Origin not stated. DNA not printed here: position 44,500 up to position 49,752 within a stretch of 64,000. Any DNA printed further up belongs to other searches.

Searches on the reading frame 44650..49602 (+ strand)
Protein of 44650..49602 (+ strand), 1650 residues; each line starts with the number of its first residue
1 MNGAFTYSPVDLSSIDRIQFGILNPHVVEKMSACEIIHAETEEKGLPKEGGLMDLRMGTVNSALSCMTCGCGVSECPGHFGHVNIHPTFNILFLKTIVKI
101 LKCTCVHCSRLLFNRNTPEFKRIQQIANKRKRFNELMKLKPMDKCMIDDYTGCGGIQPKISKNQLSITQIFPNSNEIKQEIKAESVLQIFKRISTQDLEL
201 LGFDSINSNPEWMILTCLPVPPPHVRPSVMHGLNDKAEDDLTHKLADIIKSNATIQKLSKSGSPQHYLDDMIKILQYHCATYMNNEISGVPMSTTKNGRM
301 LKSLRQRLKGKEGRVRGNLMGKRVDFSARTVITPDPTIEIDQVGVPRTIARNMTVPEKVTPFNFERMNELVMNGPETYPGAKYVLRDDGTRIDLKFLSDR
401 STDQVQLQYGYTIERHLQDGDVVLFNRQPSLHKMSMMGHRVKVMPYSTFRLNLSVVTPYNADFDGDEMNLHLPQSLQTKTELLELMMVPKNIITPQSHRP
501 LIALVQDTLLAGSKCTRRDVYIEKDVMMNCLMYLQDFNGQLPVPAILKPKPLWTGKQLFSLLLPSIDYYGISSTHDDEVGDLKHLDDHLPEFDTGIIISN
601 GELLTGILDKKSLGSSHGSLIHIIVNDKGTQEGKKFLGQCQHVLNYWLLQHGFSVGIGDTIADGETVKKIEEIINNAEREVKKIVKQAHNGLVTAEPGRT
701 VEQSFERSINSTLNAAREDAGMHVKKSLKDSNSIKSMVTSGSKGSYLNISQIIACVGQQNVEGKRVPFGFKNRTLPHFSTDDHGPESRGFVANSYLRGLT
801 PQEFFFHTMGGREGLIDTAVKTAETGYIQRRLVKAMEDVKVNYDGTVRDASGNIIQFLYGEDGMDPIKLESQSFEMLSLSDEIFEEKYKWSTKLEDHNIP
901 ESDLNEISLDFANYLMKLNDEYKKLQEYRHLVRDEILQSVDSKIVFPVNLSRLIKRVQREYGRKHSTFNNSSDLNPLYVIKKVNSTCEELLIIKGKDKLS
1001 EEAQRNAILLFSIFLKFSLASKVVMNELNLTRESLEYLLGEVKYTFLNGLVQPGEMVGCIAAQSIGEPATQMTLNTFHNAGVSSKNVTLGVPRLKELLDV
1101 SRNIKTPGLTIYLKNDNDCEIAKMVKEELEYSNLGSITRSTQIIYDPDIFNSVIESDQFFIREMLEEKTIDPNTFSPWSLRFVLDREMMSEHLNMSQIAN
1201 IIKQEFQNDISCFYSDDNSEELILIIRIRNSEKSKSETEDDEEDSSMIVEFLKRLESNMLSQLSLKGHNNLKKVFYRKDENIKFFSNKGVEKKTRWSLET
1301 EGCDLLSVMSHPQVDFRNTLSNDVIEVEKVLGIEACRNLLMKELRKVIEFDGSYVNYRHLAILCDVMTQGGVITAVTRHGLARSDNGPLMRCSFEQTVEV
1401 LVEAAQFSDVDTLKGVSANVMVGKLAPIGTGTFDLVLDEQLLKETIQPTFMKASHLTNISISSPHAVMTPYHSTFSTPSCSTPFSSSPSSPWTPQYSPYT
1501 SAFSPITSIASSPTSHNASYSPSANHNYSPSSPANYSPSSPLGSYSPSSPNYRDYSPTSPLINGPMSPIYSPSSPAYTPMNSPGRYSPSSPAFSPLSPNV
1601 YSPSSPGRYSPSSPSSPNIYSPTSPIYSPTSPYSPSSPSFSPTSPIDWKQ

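Call 65: search_protein_families(library=pfam, proteins=[window:44650-49602:+], max_evalue=0.0001)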
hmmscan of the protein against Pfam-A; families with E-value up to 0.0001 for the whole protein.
window:44650-49602:+ (1650 aa): 7 families
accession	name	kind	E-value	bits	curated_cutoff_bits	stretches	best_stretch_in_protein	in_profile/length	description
PF04998.22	RNA_pol_Rpb1_5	-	1.2e-98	330.3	28.5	1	798-1387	1-265/267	RNA polymerase Rpb1, domain 5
PF04997.17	RNA_pol_Rpb1_1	-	1.8e-95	320.4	39.7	1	14-319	3-312/312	RNA polymerase Rpb1, domain 1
PF00623.25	RNA_pol_Rpb1_2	-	5.3e-73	245.2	25.3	1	321-488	1-166/166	RNA polymerase Rpb1, domain 2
PF04992.19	RNA_pol_Rpb1_6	-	6.9e-47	160.2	23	1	864-1047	1-187/189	RNA polymerase Rpb1, domain 6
PF04983.23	RNA_pol_Rpb1_3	-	2.2e-46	158.1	28.9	1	491-660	1-162/162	RNA polymerase Rpb1, domain 3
PF04990.17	RNA_pol_Rpb1_7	-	3.7e-38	131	23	1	1133-1266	2-136/136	RNA polymerase Rpb1, domain 7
PF05000.22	RNA_pol_Rpb1_4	-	5.5e-36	123.2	24.8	1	688-791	5-107/107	RNA polymerase Rpb1, domain 4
